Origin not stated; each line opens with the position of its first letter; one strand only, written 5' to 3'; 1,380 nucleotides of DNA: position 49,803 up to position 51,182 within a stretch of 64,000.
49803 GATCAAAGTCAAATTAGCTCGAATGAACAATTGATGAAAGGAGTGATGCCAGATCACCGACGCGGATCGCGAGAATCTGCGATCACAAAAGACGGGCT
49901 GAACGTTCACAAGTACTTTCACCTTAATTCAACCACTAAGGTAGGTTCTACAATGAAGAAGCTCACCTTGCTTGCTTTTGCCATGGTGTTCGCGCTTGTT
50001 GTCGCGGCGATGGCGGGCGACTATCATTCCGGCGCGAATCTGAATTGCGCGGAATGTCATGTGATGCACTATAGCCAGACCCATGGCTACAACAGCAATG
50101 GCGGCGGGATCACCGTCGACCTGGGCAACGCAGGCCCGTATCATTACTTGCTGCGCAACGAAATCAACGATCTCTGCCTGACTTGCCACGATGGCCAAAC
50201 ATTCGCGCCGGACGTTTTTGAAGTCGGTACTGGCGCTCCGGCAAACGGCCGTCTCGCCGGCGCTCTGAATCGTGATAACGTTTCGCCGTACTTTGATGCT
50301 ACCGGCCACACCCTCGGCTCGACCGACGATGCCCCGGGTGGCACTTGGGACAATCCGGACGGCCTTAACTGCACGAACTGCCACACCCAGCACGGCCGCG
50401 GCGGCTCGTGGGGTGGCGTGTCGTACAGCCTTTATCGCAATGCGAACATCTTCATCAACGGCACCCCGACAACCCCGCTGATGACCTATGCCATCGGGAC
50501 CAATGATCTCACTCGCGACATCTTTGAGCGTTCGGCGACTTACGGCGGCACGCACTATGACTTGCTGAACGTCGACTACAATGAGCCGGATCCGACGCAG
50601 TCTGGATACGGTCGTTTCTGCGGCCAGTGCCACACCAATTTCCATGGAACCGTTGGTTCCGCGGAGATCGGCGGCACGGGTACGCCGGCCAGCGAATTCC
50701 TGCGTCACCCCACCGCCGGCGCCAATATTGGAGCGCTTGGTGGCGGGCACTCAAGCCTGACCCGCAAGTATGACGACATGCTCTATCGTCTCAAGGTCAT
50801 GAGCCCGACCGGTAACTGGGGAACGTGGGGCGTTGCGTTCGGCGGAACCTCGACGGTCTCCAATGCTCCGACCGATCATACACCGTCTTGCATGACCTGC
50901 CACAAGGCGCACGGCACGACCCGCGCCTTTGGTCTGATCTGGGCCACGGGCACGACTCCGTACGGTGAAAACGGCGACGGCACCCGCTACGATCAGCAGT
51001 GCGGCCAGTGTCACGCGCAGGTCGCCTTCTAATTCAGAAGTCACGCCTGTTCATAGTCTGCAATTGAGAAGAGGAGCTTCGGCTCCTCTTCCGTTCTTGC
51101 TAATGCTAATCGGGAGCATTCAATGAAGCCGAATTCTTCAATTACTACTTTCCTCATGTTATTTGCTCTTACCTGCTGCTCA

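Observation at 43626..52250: Three paralogs keep the exact OmcS N-terminal register, including the inter-subunit His16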

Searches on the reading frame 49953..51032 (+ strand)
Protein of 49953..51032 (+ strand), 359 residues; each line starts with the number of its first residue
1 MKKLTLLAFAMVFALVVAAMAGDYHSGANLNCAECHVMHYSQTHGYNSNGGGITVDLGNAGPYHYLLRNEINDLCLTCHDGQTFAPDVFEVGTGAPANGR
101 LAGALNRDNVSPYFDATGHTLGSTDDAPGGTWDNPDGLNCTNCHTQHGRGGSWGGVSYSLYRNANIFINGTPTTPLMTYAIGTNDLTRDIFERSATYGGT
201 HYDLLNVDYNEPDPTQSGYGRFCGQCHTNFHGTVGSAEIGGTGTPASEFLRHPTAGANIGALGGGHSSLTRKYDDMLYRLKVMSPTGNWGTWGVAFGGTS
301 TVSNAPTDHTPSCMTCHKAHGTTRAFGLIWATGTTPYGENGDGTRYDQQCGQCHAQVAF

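Call 5: search_solved_structures(query=window:49953-51032:+, max_evalue=10, show_alignments=2)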
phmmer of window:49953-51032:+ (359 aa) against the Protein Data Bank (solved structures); distinct sequences matched with E-value up to 10: 14.
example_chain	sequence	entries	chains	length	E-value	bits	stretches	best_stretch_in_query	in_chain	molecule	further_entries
1af2_A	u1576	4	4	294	0.26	13.4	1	41-145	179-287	CYTIDINE DEAMINASE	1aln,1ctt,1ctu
3sel_X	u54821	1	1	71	0.54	12.3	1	308-355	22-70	CYTOCHROME C7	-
3sj0_X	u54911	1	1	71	0.56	12.3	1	308-355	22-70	CYTOCHROME C7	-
3bxu_A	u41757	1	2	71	0.64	12.1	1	309-355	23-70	Cytochrome c3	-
4hb6_A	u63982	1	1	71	0.66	12.1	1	305-355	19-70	PpcA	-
3sj1_X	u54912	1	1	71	0.73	11.9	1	308-355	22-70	CYTOCHROME C7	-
4hc3_A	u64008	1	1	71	0.79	11.8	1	302-355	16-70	PpcA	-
3sj4_X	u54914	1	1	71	0.95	11.5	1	308-355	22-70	CYTOCHROME C7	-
2lzz_A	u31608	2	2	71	1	11.4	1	307-355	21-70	Cytochrome c, 3 heme-binding sites | PpcA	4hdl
4hb8_A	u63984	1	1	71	1.1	11.3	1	306-355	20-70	PpcA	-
2n91_A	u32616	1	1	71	1.2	11.2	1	307-355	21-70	Cytochrome C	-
1os6_A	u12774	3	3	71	1.3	11.1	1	308-355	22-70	PpcA | Cytochrome c3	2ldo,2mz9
4haj_A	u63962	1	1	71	1.3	11.1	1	308-355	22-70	PpcA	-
4hbf_A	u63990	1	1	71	1.4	11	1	307-355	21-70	PpcA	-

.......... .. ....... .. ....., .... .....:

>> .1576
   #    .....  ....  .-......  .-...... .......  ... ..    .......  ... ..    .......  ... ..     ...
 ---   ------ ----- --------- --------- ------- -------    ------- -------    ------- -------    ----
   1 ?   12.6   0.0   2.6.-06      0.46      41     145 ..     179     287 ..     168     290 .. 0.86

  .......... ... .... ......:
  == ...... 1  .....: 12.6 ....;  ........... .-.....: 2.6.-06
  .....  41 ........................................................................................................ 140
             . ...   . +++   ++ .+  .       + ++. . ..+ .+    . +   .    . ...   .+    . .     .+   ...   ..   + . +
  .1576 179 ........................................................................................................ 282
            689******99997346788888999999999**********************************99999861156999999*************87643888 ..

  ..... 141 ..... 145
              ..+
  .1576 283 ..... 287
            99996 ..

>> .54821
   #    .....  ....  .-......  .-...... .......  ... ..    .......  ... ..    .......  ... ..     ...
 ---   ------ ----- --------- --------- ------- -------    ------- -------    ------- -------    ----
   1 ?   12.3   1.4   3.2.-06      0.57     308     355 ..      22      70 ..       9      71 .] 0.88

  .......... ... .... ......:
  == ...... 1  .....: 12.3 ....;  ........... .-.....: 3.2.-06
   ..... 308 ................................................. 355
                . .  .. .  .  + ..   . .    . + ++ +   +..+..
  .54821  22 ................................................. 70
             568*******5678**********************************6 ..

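Call 7: search_protein_families(library=pfam, proteins=[window:49953-51032:+], max_evalue=0.01)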
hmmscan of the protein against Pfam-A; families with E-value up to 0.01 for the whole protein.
window:49953-51032:+ (359 aa): 5 families
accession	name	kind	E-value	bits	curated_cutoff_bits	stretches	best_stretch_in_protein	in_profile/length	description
PF14522.11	Cytochrome_C7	-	1.8e-09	37.7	24.8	0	22-84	5-53/67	Cytochrome c7 and related cytochrome c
PF09699.15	Paired_CXXCH_1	-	2.8e-09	37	20.6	2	312-357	8-39/41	Doubled CXXCH motif (Paired_CXXCH_1)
PF13442.11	Cytochrome_CBB3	-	1.2e-05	26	27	0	214-256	5-44/68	Cytochrome C oxidase, cbb3-type, subunit III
PF22113.1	Mtrc-MtrF_II-IV_dom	-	4.2e-05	23.6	30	0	309-356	119-165/176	Outer membrane cytochrome MtrC/MtrF-like, domains II/IV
PF14537.11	Cytochrom_c3_2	-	0.00026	21.8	25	0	136-148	56-68/79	Cytochrome c3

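Call 8: search_protein_families(library=ncbifam, proteins=[window:49953-51032:+], max_evalue=0.01)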
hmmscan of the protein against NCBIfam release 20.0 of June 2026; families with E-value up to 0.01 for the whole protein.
window:49953-51032:+ (359 aa): 4 families
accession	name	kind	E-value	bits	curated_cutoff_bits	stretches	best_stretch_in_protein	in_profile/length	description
TIGR01905.1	paired_CXXCH_1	subfamily_domain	9.1e-07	28.7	25.2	0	64-81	21-38/41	doubled CXXCH domain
TIGR03153.1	cytochr_NrfH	equivalog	0.00094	19.3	134.2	0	7-41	5-40/138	cytochrome c nitrite reductase small subunit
TIGR03508.1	decahem_SO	subfamily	0.0017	17.9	192.2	0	20-47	85-112/258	DmsE family decaheme c-type cytochrome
NF041028.1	decahem_GSU2203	exception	0.0037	16.5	325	0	20-81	116-157/317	GSU2203 family decaheme c-type cytochrome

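Call 12: find_homologous_proteins(query=window:49953-51032:+, max_evalue=0.001)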
Query window:49953-51032:+ (359 aa): 942 proteins with E <= 0.001 among 8000 candidates; the best 120 are listed.
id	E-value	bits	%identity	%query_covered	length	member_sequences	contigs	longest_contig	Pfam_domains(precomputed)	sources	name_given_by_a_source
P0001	1.1e-250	849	100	100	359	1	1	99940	PF09699.16,PF13442.12,PF14522.12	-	-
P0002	3.3e-157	541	67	100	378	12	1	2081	PF09699.16,PF14522.12,PF22113.2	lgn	-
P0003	5.4e-152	524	66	99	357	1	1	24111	PF09699.16,PF14522.12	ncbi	-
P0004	1.8e-150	519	66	99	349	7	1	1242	PF09699.16,PF14537.12,PF14522.12,PF22113.2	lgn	-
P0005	3.3e-142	492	63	99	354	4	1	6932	PF09699.16,PF14522.12,PF22113.2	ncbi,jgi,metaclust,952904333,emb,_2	jgi:hypothetical protein|metaclust:\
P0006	1.1e-137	477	62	99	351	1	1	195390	PF09699.16,PF14522.12,PF22113.2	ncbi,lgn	-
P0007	1.7e-136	473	62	100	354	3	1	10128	PF09699.16,PF14522.12,PF22113.2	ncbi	-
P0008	6.4e-136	471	61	100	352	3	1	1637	PF09699.16,PF14522.12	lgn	-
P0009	3.7e-135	469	61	99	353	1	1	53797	PF09699.16,PF14522.12,PF22113.2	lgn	-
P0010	9.7e-135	468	61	99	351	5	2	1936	PF09699.16,PF14522.12,PF22113.2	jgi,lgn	jgi:hypothetical protein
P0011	1.5e-134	467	62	99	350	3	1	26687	PF09699.16,PF14522.12,PF22113.2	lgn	-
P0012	2.4e-134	466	60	99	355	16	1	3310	PF09699.16,PF14522.12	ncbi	-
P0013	3.9e-134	466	62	94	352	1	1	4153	PF09699.16,PF22113.2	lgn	-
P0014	5.2e-133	462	61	99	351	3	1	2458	PF09699.16,PF14522.12,PF22113.2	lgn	-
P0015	1.1e-131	457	60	99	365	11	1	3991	PF09699.16,PF14522.12,PF22113.2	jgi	jgi:hypothetical protein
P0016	2.7e-131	456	60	99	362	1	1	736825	PF09699.16,PF14522.12,PF22113.2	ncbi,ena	-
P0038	6.0e-119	416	59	99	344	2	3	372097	PF09699.16,PF14522.12,PF22113.2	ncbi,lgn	-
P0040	6.5e-118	412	55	99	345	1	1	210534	PF09699.16,PF14522.12,PF22113.2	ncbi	ncbi:MAG: hypothetical protein AB1644_07945 [Candidatus Zixiibacteriota bacterium]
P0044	7.3e-116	405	56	99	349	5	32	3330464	PF09699.16,PF14522.12,PF22113.2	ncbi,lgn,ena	-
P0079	9.2e-103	362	51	99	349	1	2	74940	PF09699.16,PF14522.12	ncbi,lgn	ncbi:MAG: cytochrome c3 family protein [Acidobacteriota bacterium]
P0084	1.7e-102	361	54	95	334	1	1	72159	PF09699.16,PF14522.12,PF22113.2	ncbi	ncbi:MAG: cytochrome c3 family protein [Candidatus Eisenbacteria bacterium]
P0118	4.9e-96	340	53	94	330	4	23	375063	PF09699.16,PF14522.12,PF22113.2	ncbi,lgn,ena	-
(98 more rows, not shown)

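Call 36: find_encoding_contigs(protein=window:49953-51032:+, flank=10000, max_places=3)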
Protein window:49953-51032:+ (359 aa): no gene with exactly this product is on record in the collection.

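Call 37: find_encoding_contigs(protein=P0044, flank=10000, max_places=3)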
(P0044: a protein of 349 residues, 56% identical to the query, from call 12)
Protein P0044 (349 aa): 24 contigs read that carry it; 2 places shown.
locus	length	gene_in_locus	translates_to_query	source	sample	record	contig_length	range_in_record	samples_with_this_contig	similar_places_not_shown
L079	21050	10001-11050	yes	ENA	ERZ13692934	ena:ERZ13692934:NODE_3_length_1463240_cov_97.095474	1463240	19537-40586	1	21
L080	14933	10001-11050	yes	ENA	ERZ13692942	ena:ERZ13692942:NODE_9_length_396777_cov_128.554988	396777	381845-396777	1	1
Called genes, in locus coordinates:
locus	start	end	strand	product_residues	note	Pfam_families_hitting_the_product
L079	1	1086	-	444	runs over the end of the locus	PF25917:BSH_RND (weak), PF25973:BSH_CzcB (weak), PF25984:BSH_YknX (weak), PF25954:Beta-barrel_RND_2 (weak), PF25990:Beta-barrel_YknX, PF26002:Beta-barrel_AprE, PF25989:YknX_C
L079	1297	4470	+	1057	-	PF02085:Cytochrom_CIII (faint), PF14522:Cytochrome_C7 (faint), PF22113:Mtrc-MtrF_II-IV_dom (faint), PF09699:Paired_CXXCH_1, PF14537:Cytochrom_c3_2 (weak), PF09699:Paired_CXXCH_1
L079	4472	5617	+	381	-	PF22113:Mtrc-MtrF_II-IV_dom (faint), PF09699:Paired_CXXCH_1 (weak)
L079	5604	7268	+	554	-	-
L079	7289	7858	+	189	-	PF13036:LpoB (weak)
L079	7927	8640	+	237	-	-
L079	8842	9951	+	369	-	PF01436:NHL (faint)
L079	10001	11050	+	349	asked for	PF14522:Cytochrome_C7 (faint), PF22113:Mtrc-MtrF_II-IV_dom (faint), PF09699:Paired_CXXCH_1 (faint)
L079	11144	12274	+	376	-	PF14522:Cytochrome_C7 (faint), PF09699:Paired_CXXCH_1 (faint)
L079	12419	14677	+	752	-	PF01578:Cytochrom_C_asm, PF16327:CcmF_C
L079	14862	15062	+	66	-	-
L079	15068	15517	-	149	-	PF00583:Acetyltransf_1, PF13673:Acetyltransf_10, PF21926:FeeM (faint), PF13508:Acetyltransf_7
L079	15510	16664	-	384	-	PF20434:BD-FAE (weak), PF00326:Peptidase_S9 (faint)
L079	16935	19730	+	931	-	PF13620:CarboxypepD_reg, PF13715:CarbopepD_reg_2, PF07715:Plug (weak), PF00593:TonB_dep_Rec_b-barrel, PF14905:OMP_b-brl_3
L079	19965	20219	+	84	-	-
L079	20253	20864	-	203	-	-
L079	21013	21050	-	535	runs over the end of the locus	PF28492:Beta_helix_4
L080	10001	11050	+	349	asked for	PF14522:Cytochrome_C7 (faint), PF22113:Mtrc-MtrF_II-IV_dom (faint), PF09699:Paired_CXXCH_1 (faint)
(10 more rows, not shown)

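Call 38: list_cluster_members(proteins=[P0044, P0003, P0006, P0016, P0038, P0118, P0007, P0012])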
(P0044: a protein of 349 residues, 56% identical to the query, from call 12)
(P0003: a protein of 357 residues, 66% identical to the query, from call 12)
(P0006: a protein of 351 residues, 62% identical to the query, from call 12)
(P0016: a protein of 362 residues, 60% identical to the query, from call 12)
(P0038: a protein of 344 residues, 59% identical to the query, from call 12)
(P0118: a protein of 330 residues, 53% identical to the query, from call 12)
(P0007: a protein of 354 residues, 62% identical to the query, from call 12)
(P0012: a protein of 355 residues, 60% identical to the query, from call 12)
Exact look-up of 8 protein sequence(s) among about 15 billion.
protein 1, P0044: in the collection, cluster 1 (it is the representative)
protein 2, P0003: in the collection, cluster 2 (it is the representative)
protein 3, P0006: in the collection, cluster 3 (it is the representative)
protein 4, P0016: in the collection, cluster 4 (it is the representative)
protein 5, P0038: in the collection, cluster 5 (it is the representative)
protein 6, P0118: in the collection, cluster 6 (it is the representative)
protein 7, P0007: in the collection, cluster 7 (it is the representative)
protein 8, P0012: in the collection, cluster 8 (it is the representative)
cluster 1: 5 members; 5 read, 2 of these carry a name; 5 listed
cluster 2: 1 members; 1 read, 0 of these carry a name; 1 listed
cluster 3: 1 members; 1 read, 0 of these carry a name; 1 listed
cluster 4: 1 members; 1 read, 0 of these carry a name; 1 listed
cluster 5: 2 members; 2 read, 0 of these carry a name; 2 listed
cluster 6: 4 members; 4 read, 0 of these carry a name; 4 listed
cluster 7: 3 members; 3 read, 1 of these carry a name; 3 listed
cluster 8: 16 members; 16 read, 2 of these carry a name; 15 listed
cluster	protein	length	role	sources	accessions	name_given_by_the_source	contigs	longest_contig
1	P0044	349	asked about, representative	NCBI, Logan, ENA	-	-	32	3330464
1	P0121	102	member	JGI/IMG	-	hypothetical protein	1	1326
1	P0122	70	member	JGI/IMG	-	hypothetical protein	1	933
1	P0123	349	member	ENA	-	-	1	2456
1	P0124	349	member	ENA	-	-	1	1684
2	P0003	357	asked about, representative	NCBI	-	-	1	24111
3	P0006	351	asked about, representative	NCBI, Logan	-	-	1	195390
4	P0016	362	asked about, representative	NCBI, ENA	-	-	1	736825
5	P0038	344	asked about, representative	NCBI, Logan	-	-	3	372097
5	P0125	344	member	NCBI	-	-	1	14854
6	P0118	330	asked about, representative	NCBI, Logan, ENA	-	-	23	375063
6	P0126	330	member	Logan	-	-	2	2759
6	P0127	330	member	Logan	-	-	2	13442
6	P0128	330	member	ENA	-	-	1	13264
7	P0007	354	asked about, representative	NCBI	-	-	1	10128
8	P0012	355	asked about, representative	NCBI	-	-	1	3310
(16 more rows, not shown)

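Call 46: find_encoding_contigs(protein=P0016, flank=10000, max_places=1)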
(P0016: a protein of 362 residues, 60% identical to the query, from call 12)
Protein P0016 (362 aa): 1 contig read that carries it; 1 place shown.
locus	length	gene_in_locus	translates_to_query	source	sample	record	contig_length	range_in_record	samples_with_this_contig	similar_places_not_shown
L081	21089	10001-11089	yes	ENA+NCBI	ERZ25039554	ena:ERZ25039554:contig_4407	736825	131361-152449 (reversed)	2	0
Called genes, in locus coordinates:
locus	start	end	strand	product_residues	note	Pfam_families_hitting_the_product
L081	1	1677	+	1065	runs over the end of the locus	PF02085:Cytochrom_CIII (faint), PF14522:Cytochrome_C7 (faint), PF14537:Cytochrom_c3_2 (faint), PF22678:Cytochrom_c_NrfB-like (faint), PF09699:Paired_CXXCH_1, PF22113:Mtrc-MtrF_II-IV_dom (weak), PF09699:Paired_CXXCH_1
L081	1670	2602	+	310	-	PF01436:NHL (faint)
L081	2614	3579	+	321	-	PF14522:Cytochrome_C7 (faint), PF09699:Paired_CXXCH_1 (weak)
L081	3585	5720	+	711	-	PF09699:Paired_CXXCH_1 (faint), PF14522:Cytochrome_C7 (faint), PF14537:Cytochrom_c3_2 (faint), PF22113:Mtrc-MtrF_II-IV_dom (faint)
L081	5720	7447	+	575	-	-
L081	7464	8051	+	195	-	-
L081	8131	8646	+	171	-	-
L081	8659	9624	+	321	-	PF01436:NHL (faint)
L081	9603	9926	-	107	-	-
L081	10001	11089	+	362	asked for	PF09699:Paired_CXXCH_1 (faint), PF14522:Cytochrome_C7 (faint), PF22113:Mtrc-MtrF_II-IV_dom (faint)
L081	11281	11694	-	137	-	PF07843:DUF1634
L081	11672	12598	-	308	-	PF01925:TauE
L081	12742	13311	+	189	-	PF01545:Cation_efflux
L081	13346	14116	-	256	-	PF01503:PRA-PH (faint), PF03819:MazG, PF12643:MazG-like (faint), PF03819:MazG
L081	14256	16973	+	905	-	PF00133:tRNA-synt_1, PF01406:tRNA-synt_1e (faint), PF09334:tRNA-synt_1g, PF13603:tRNA-synt_1_2, PF08264:Anticodon_1, PF10458:Val_tRNA-synt_C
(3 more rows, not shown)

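Call 47: find_encoding_contigs(protein=P0040, flank=10000, max_places=1)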
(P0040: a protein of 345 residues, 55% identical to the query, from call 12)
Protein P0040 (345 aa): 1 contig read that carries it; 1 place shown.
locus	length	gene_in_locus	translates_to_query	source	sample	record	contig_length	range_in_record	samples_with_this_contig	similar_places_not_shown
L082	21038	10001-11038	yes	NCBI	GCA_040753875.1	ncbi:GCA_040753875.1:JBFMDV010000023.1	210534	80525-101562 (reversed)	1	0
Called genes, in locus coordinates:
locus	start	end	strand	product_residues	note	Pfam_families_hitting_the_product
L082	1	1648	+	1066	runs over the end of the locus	PF02085:Cytochrom_CIII (faint), PF13435:Cytochrome_C554 (faint), PF14522:Cytochrome_C7 (faint), PF14537:Cytochrom_c3_2 (faint), PF22113:Mtrc-MtrF_II-IV_dom (faint), PF22678:Cytochrom_c_NrfB-like (faint), PF09699:Paired_CXXCH_1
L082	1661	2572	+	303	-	PF01436:NHL (faint)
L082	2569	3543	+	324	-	PF09699:Paired_CXXCH_1 (faint), PF14522:Cytochrome_C7 (faint)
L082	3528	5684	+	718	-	PF09699:Paired_CXXCH_1 (faint), PF22113:Mtrc-MtrF_II-IV_dom (faint), PF14522:Cytochrome_C7 (faint)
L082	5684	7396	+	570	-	-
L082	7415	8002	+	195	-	-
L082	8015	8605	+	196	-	-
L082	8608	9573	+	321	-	PF01436:NHL (faint)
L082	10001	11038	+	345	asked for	PF14522:Cytochrome_C7 (faint), PF22113:Mtrc-MtrF_II-IV_dom (faint), PF09699:Paired_CXXCH_1 (faint)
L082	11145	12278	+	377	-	PF09699:Paired_CXXCH_1 (weak)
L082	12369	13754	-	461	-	PF14238:DUF4340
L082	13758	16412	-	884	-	PF12679:ABC2_membrane_2, PF12698:ABC2_membrane_3, PF12730:ABC2_membrane_4, PF13346:ABC2_membrane_5 (weak), PF23357:DUF7088, PF09822:ABC_transp_aux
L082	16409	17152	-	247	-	PF00005:ABC_tran, PF13304:AAA_21 (weak)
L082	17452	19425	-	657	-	PF03264:Cytochrom_NNT (faint), PF09699:Paired_CXXCH_1 (faint), PF14537:Cytochrom_c3_2 (faint), PF14522:Cytochrome_C7 (weak), PF01292:Ni_hydr_CYTB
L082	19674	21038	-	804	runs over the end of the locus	PF01578:Cytochrom_C_asm, PF16327:CcmF_C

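Call 49: predict_structure(alignment_id=A1)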
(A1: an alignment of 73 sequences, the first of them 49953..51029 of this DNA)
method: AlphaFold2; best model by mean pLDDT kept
length: 359 residues; sequences in the alignment: 73
mean_pLDDT: 77.4   pTM: 0.76
mean pLDDT of the five models: 77.4, 75.4, 73.5, 68.7, 66.2
residues with pLDDT >= 90: 50; 70-90: 231; 50-70: 48; < 50: 30
segments of 3 or more residues with pLDDT < 50: 17-27, 229-242
pLDDT, mean of each block of 10 residues (from residue 1): 92 62 47 80 80 84 87 86 75 79 82 77 67 77 79 82 79 81 91 72 88 80 68 42 50 63 72 88 91 78 73 85 86 91 90 82
secondary structure, 60 per line:
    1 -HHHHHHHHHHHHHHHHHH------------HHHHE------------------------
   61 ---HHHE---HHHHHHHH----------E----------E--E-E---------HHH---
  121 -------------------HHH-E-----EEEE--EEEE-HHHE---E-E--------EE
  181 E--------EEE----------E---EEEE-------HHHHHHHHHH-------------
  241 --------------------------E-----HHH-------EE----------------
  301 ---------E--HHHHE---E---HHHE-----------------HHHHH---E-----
elements in order: H2-19 H32-35 H71-78 E150-153 E156-159 E179-181 E190-192 E207-210 H218-227 H313-316 H346-350

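Call 51: find_encoding_contigs(protein=P0079, flank=10000, max_places=1)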
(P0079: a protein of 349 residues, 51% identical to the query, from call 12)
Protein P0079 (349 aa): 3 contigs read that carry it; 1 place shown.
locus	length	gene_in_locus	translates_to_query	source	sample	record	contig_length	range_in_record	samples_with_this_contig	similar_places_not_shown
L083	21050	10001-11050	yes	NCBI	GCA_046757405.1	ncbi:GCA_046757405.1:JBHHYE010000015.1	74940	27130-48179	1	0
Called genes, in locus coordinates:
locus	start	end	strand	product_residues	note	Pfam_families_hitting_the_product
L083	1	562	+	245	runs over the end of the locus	PF02613:Nitrate_red_del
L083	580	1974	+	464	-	PF00072:Response_reg, PF00158:Sigma54_activat, PF14532:Sigma54_activ_2, PF25601:AAA_lid_14, PF02954:HTH_8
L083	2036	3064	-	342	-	PF22612:GH113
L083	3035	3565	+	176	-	PF13411:MerR_1, PF00376:MerR, PF09278:MerR-DNA-bind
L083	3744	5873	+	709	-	-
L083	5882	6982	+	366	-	PF05643:GNA1162-like (faint), PF03783:CsgG (faint)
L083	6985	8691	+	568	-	PF13145:Rotamase_2 (weak), PF00639:Rotamase, PF13616:Rotamase_3, PF13145:Rotamase_2, PF00639:Rotamase, PF13616:Rotamase_3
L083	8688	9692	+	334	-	PF01436:NHL (faint)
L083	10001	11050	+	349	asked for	PF14522:Cytochrome_C7 (faint), PF09699:Paired_CXXCH_1 (faint)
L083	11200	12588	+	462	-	PF25174:Beta-prop_THOC3 (faint), PF21783:YNCE (faint), PF01436:NHL (faint), PF02239:Cytochrom_D1, PF10282:Lactonase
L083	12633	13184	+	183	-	PF13036:LpoB, PF05643:GNA1162-like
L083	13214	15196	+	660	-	-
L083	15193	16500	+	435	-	-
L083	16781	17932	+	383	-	PF00072:Response_reg, PF00563:EAL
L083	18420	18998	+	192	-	PF00072:Response_reg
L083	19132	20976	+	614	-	PF00989:PAS, PF08448:PAS_4, PF13426:PAS_9 (faint), PF02518:HATPase_c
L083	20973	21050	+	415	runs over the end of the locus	PF00072:Response_reg, PF08668:HDOD, PF01966:HD (weak)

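Call 52: find_encoding_contigs(protein=P0084, flank=10000, max_places=1)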
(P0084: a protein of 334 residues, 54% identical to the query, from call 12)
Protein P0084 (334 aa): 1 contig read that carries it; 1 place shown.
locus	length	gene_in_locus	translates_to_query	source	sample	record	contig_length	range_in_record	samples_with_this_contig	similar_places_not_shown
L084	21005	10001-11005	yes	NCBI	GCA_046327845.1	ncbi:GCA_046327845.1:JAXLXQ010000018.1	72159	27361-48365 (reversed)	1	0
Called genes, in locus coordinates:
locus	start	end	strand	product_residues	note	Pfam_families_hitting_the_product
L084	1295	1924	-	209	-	-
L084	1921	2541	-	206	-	PF02922:CBM_48, PF16561:AMPK1_CBM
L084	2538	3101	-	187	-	PF07638:Sigma70_ECF (weak), PF04542:Sigma70_r2, PF08281:Sigma70_r4_2, PF04545:Sigma70_r4 (weak)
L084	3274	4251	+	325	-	PF13620:CarboxypepD_reg (faint), PF17210:SdrD_B (faint), PF17802:SpaA (faint)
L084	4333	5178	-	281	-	PF04228:Zn_peptidase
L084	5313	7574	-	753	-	PF00082:Peptidase_S8, PF13860:FlgD_ig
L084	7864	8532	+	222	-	PF13489:Methyltransf_23, PF03848:TehB, PF13847:Methyltransf_31, PF08241:Methyltransf_11, PF08242:Methyltransf_12, PF13649:Methyltransf_25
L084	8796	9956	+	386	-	PF08450:SGL (faint), PF01436:NHL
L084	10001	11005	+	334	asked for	PF14522:Cytochrome_C7 (faint), PF09699:Paired_CXXCH_1 (faint), PF22113:Mtrc-MtrF_II-IV_dom (faint)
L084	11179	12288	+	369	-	PF22113:Mtrc-MtrF_II-IV_dom (faint), PF09699:Paired_CXXCH_1 (faint)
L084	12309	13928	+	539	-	-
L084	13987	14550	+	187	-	-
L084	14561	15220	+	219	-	-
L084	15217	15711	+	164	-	-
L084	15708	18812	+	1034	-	-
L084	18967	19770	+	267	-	PF00535:Glycos_transf_2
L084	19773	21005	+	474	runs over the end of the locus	PF13231:PMT_2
